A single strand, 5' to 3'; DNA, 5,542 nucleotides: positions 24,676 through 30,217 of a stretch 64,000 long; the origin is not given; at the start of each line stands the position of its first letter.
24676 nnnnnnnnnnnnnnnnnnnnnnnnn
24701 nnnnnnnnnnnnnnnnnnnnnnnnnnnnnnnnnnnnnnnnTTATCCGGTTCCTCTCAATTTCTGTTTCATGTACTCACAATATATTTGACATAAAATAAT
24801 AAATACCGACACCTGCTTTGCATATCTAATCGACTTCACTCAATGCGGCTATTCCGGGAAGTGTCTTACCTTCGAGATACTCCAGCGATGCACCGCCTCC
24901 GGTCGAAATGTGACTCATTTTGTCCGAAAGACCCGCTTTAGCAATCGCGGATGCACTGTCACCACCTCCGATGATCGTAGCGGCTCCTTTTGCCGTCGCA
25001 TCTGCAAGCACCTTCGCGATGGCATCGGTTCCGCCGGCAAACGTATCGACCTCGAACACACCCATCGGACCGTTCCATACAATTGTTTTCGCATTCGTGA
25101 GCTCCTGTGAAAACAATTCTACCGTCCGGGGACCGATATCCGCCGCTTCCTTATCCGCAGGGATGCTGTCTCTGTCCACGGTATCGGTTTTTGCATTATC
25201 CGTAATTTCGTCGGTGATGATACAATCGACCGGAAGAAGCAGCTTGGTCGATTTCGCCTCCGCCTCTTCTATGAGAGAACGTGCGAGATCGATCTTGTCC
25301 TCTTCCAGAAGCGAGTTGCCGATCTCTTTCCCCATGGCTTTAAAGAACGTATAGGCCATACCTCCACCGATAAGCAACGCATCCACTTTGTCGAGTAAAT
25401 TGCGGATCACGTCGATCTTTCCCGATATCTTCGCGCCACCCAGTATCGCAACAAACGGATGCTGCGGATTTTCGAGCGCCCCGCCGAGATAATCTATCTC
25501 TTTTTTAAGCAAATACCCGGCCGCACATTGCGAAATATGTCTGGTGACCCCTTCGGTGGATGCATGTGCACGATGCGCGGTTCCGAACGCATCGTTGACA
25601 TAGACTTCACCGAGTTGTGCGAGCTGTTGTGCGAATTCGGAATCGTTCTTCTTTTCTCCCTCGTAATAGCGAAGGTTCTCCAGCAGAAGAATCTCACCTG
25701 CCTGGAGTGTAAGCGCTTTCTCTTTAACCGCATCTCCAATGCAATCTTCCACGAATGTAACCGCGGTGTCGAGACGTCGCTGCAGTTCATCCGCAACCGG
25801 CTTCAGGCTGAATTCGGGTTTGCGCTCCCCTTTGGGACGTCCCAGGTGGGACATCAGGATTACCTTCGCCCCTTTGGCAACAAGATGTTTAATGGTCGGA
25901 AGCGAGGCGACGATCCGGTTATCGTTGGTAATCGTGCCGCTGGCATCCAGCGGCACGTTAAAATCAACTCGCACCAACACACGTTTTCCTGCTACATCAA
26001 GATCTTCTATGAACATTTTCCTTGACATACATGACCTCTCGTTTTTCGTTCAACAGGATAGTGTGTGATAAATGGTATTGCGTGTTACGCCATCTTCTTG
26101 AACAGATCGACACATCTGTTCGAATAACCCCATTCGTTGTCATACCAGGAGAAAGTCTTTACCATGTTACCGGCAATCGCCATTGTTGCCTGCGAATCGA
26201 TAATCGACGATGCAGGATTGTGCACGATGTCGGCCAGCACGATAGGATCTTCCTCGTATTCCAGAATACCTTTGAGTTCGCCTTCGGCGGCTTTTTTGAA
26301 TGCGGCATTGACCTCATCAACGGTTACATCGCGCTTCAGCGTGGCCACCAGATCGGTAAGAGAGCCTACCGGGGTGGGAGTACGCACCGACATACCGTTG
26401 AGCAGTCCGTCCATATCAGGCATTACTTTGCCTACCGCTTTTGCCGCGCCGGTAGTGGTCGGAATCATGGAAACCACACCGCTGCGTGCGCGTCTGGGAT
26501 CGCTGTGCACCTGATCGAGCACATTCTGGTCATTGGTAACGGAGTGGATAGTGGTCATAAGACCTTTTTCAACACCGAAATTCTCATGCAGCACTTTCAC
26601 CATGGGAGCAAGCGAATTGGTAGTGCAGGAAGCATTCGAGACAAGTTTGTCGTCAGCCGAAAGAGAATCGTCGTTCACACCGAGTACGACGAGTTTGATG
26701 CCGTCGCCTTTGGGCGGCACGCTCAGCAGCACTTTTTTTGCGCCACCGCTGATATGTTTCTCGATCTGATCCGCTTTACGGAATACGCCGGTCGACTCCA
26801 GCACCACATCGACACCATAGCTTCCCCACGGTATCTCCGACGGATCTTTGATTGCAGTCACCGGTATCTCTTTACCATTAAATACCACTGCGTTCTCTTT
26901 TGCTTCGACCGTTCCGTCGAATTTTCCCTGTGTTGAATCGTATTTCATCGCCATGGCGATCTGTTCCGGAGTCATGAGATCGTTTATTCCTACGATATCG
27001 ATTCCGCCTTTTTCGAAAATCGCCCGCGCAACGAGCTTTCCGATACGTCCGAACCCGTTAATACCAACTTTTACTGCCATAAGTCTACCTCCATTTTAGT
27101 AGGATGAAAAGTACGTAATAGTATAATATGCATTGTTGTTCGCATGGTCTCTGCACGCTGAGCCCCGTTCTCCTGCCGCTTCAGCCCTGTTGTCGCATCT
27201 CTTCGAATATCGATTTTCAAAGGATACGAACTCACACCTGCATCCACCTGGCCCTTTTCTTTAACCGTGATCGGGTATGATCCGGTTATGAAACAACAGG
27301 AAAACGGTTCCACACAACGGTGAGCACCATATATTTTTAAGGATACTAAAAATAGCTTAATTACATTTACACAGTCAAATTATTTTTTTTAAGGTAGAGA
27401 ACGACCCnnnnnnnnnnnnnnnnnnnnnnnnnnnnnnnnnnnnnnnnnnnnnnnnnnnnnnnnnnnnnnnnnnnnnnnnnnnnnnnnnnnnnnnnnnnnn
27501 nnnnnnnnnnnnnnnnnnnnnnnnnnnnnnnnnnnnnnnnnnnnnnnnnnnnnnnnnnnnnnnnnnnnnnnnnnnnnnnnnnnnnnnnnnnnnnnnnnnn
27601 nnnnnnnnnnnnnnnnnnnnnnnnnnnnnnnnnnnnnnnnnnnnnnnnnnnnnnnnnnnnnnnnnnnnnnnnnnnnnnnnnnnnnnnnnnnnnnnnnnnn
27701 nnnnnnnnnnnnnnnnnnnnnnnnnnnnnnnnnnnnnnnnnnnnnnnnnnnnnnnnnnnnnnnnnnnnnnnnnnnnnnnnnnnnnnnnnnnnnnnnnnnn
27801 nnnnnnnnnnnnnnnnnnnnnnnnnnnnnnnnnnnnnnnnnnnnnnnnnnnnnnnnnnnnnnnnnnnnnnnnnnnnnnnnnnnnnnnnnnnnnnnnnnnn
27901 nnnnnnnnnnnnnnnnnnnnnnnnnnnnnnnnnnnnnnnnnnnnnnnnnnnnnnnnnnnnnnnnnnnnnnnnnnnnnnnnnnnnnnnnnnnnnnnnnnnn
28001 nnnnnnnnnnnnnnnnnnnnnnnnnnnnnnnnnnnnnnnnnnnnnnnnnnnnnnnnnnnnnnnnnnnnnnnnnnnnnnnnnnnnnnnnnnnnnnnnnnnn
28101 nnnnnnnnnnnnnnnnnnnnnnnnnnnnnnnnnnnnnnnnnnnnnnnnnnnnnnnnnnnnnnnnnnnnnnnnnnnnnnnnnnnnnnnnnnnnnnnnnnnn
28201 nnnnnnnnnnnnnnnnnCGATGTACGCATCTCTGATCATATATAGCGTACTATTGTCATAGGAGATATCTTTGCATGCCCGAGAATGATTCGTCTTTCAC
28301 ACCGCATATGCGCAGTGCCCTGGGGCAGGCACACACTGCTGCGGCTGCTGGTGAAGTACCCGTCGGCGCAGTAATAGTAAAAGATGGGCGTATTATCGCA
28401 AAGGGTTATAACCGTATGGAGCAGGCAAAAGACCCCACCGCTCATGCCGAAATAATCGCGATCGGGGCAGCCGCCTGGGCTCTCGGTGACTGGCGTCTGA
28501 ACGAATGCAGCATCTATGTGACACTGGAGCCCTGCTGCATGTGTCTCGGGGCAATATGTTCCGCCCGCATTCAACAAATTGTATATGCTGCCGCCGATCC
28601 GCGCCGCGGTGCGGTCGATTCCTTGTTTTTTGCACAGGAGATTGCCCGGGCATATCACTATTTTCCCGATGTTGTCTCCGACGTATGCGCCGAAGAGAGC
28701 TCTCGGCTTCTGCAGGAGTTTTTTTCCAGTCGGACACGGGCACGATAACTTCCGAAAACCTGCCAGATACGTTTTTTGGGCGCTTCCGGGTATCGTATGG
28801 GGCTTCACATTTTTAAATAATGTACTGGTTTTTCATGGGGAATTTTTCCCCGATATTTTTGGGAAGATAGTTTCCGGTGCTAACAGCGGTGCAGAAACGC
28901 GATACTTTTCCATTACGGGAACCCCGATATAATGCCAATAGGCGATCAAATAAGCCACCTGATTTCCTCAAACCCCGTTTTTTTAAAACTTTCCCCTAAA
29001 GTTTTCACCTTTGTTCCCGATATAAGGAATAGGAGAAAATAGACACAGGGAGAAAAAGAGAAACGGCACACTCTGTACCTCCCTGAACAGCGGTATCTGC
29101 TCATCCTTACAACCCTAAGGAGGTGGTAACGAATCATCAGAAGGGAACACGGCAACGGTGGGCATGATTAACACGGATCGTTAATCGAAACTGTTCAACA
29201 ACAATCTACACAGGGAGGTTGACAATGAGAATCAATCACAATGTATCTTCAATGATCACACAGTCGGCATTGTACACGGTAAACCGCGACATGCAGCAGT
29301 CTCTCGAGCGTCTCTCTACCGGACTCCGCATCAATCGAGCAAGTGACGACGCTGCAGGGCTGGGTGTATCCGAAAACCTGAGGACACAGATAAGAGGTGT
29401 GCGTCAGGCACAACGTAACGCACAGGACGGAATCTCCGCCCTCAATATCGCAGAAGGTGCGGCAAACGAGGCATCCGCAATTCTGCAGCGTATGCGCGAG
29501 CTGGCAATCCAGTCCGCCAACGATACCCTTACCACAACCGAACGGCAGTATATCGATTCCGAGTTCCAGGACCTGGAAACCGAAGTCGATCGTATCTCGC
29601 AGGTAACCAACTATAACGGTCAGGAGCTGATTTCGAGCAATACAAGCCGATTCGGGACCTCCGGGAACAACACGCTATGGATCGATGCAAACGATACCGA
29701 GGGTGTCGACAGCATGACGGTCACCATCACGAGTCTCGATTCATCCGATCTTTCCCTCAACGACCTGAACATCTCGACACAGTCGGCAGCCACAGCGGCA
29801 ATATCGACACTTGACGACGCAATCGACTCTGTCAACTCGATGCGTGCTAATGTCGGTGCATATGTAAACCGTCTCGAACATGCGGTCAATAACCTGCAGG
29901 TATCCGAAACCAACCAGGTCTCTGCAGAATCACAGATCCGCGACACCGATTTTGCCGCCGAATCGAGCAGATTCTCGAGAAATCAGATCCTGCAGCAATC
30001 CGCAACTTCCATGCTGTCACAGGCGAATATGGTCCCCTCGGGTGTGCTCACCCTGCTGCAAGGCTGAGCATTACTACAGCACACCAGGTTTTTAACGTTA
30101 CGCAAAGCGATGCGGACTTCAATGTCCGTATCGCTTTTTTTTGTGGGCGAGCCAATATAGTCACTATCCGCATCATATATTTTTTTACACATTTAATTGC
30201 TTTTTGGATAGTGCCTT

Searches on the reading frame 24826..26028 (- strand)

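Call 58: search_protein_families(library=pfam, proteins=[window:24826-26028:-], max_evalue=0.00001)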
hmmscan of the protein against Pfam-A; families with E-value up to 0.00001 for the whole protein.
window:24826-26028:- (400 aa): 1 family
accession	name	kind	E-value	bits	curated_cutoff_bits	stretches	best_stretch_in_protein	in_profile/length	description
PF00162.24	PGK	-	1.7e-165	551.1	27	1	7-388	1-379/379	Phosphoglycerate kinase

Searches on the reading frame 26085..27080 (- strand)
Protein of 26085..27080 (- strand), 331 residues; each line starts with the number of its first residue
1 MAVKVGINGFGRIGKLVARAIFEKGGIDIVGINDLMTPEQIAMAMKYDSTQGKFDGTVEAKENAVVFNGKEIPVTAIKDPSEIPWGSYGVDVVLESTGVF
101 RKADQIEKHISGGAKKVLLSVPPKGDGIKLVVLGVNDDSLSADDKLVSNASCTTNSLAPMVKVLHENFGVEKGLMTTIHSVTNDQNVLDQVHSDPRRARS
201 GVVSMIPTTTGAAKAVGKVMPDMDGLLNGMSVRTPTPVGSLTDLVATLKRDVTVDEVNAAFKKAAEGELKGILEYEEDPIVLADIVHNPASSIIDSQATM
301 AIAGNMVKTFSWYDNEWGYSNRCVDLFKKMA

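Call 58: search_protein_families(library=pfam, proteins=[window:26085-27080:-], max_evalue=0.00001)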
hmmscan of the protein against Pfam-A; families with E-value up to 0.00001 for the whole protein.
window:26085-27080:- (331 aa): 2 families
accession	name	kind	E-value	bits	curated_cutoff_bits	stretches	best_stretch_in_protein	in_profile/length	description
PF02800.25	Gp_dh_C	-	3.5e-63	212.4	24.4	1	157-313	1-158/158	Glyceraldehyde 3-phosphate dehydrogenase, C-terminal domain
PF00044.30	Gp_dh_N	-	4e-37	127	31.7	1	3-102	1-100/101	Glyceraldehyde 3-phosphate dehydrogenase, NAD binding domain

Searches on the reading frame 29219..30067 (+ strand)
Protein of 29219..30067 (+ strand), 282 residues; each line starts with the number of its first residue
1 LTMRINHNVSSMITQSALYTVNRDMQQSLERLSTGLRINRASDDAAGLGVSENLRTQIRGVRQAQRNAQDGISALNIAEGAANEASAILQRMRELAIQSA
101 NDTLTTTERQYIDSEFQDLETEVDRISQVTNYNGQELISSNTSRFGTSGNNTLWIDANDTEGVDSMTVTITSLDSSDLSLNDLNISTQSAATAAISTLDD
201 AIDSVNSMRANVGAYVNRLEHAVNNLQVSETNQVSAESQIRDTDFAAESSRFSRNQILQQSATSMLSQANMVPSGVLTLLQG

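Call 58: search_protein_families(library=pfam, proteins=[window:29219-30067:+], max_evalue=0.00001)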
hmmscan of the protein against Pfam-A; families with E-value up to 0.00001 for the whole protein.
window:29219-30067:+ (282 aa): 2 families
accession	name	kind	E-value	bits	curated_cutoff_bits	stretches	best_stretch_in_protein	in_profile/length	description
PF00669.25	Flagellin_N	-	4.4e-42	143.9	26.6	1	5-141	1-137/139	Bacterial flagellin N-terminal helical region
PF00700.27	Flagellin_C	-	5.6e-25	87.9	23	1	196-280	2-86/86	Bacterial flagellin C-terminal helical region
